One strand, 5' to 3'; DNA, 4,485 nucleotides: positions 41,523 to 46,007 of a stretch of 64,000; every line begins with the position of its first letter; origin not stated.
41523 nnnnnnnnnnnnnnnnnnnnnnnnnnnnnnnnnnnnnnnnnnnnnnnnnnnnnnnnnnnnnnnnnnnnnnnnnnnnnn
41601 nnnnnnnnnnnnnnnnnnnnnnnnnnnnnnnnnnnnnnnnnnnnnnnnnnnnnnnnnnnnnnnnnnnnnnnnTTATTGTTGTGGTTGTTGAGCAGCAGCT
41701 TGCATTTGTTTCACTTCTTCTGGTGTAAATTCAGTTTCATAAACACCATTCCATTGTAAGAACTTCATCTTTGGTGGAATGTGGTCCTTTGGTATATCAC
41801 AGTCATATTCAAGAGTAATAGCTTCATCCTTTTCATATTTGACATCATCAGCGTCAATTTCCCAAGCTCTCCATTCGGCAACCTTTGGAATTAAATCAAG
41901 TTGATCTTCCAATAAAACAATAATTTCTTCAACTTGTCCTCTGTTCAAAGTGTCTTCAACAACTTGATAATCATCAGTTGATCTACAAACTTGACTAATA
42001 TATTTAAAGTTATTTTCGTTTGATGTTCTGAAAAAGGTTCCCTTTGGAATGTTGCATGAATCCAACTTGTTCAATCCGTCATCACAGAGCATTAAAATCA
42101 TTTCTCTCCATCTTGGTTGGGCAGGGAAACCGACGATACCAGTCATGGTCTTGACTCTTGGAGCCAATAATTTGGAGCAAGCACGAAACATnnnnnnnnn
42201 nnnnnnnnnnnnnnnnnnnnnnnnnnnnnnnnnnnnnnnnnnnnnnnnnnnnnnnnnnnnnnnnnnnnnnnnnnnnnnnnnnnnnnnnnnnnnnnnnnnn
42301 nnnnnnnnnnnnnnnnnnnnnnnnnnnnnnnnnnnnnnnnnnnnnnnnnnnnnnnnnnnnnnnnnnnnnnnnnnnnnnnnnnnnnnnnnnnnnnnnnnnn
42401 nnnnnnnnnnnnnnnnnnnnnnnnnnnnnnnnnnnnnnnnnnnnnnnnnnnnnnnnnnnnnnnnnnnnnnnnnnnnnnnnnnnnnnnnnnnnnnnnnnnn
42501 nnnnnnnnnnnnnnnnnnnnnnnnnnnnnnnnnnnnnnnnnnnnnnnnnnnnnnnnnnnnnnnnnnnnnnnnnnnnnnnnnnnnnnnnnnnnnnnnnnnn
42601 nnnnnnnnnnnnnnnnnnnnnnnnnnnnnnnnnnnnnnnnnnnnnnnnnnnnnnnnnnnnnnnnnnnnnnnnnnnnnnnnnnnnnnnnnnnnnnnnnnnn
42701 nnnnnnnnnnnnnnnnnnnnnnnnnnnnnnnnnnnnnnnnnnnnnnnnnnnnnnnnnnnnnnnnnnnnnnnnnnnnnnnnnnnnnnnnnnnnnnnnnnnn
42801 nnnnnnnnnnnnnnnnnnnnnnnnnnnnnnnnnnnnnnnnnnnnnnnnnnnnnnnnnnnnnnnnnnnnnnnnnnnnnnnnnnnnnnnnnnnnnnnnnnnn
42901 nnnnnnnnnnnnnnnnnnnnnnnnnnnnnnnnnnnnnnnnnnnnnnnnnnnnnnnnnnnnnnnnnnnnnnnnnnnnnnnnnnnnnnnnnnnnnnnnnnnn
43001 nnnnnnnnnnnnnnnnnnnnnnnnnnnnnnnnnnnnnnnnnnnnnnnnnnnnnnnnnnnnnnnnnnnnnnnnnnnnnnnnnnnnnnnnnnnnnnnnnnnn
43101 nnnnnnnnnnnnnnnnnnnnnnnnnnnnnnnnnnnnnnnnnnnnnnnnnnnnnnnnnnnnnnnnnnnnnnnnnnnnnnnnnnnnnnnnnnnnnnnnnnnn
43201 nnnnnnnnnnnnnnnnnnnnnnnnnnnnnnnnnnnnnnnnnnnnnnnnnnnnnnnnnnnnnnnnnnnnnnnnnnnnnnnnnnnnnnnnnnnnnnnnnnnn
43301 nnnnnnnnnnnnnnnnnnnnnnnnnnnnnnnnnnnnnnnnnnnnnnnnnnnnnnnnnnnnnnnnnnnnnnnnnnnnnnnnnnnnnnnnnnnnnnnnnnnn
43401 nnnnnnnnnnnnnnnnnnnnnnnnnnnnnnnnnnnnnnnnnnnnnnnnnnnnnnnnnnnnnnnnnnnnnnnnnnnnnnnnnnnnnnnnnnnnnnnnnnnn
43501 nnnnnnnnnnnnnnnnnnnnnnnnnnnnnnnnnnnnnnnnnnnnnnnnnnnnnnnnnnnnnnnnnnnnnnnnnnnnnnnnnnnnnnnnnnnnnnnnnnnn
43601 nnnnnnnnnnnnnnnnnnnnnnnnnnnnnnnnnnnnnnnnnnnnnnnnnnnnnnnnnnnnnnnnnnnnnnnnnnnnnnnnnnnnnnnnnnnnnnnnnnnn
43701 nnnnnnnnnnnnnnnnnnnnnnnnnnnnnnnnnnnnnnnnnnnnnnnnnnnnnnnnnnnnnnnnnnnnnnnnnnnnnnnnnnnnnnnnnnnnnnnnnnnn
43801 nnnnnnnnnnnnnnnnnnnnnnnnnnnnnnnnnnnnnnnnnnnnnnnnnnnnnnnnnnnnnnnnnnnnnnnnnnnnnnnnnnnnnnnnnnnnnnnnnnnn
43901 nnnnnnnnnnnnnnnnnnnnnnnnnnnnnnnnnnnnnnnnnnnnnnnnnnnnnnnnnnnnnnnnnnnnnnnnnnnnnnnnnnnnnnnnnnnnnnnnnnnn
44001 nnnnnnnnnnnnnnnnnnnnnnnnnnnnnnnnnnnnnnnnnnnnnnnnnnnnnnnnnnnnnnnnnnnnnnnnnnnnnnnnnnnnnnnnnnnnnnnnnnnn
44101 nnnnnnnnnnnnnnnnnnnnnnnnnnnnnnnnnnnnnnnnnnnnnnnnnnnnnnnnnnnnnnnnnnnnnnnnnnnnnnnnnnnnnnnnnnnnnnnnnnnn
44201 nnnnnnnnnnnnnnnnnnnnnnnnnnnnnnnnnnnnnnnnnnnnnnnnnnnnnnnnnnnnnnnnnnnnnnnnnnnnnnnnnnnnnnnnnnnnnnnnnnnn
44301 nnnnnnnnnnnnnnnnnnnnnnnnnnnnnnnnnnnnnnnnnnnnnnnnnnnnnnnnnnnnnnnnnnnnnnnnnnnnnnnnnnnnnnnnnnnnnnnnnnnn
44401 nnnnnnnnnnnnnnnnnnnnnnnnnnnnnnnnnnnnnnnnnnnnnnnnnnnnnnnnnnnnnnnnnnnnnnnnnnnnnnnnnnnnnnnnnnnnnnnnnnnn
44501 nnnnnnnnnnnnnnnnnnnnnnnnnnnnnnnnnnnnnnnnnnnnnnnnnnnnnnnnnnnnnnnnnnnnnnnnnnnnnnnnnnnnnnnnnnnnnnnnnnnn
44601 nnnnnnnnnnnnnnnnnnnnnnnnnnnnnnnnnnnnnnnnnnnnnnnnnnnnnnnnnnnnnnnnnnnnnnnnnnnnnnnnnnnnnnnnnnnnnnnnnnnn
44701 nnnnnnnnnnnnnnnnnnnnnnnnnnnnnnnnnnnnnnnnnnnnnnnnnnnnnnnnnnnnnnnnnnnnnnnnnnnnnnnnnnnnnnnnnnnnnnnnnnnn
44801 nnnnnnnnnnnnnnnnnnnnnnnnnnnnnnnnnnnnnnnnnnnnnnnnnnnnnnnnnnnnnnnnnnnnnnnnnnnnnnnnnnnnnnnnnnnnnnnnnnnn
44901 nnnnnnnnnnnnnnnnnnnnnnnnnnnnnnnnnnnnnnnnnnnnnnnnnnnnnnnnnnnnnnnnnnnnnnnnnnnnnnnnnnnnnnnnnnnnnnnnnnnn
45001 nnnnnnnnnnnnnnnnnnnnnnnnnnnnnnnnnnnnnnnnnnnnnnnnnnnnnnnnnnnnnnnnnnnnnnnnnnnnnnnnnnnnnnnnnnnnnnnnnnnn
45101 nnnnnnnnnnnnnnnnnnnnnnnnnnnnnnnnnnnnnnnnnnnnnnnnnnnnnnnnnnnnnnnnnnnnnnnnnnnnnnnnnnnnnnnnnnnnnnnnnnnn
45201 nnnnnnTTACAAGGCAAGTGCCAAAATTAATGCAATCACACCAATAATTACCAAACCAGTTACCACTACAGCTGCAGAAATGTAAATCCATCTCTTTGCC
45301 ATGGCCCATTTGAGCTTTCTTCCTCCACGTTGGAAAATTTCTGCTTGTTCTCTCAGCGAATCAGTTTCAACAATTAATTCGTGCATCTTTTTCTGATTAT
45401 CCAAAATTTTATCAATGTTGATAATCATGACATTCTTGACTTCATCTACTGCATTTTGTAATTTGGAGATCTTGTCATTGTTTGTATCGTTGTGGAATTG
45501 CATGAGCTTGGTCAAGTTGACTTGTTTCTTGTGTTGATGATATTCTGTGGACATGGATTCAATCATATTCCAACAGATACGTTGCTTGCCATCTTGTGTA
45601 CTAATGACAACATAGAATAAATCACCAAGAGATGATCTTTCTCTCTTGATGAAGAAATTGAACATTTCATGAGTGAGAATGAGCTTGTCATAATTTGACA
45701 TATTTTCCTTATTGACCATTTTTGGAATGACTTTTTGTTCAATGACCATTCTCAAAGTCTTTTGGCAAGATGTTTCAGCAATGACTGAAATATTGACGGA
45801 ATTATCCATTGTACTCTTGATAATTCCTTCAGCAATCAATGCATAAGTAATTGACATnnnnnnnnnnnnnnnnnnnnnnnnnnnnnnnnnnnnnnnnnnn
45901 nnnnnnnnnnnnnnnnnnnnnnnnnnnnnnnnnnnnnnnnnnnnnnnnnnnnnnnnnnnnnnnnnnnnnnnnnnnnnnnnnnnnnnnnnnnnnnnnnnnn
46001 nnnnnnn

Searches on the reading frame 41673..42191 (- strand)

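Call 44: search_protein_families(library=pfam, proteins=[window:41673-42191:-])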
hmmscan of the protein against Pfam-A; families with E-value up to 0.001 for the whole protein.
window:41673-42191:- (172 aa): 1 family
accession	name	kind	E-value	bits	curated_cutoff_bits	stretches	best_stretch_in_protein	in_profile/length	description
PF04716.19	ETC_C1_NDUFA5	-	0.00018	21.7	27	1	26-89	6-67/67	ETC complex I subunit conserved region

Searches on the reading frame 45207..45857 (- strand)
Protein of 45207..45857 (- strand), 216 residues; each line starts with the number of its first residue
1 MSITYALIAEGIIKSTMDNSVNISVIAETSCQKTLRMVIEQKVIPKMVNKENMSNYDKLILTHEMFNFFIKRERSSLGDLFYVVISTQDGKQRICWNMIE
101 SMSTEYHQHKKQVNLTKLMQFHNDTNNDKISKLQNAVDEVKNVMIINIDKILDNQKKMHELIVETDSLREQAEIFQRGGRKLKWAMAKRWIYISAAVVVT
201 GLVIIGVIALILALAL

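Call 44: search_protein_families(library=pfam, proteins=[window:45207-45857:-])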
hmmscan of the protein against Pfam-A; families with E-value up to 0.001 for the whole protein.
window:45207-45857:- (216 aa): 1 family
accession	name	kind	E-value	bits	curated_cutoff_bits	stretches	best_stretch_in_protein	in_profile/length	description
PF00957.27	Synaptobrevin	-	5.8e-18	64.9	26.4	1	127-211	2-86/89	Synaptobrevin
